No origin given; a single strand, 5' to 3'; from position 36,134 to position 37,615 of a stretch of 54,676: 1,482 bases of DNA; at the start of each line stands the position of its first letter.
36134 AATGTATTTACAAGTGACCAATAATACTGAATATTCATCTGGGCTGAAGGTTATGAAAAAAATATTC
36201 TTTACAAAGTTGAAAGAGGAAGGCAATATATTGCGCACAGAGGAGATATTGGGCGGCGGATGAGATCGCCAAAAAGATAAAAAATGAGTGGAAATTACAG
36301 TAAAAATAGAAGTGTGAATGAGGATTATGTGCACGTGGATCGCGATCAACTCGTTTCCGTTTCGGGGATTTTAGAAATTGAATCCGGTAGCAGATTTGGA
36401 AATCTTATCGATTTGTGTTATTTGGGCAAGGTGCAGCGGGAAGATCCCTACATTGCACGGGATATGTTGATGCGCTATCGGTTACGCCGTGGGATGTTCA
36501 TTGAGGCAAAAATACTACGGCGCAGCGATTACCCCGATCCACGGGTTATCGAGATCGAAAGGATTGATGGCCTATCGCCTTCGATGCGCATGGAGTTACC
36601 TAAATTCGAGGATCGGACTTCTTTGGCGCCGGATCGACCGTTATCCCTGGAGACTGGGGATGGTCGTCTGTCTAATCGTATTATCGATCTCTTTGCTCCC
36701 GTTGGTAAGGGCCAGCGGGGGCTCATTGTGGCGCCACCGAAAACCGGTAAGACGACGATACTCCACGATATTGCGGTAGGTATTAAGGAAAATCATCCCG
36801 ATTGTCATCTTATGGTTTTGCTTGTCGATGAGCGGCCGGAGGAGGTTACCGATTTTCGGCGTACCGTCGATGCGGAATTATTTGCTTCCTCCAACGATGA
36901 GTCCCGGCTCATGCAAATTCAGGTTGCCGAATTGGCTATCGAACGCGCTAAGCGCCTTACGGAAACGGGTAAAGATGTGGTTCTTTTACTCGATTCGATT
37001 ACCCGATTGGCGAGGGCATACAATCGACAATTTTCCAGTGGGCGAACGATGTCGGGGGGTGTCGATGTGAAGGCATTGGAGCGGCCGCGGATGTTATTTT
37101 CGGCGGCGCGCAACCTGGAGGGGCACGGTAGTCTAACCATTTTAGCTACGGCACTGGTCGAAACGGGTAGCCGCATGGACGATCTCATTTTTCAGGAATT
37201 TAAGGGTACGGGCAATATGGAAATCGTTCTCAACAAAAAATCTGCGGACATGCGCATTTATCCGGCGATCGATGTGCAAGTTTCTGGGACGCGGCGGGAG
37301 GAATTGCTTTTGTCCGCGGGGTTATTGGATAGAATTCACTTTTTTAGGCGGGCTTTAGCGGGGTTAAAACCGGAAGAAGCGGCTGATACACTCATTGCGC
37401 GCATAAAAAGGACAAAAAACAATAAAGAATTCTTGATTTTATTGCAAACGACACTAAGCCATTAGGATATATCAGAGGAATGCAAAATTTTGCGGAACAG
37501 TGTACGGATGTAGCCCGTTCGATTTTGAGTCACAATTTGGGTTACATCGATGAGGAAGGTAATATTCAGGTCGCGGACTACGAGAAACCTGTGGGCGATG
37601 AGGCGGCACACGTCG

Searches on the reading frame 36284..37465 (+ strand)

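Call 61: search_protein_families(library=pfam, proteins=[window:36284-37465:+], max_evalue=0.001)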
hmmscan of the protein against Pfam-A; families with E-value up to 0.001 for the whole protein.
window:36284-37465:+ (393 aa): 1 family
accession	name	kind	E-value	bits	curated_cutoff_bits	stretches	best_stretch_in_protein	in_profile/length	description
PF00006.31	ATP-synt_ab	-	7.9e-27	94.7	29.5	1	132-334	3-211/213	ATP synthase alpha/beta family, nucleotide-binding domain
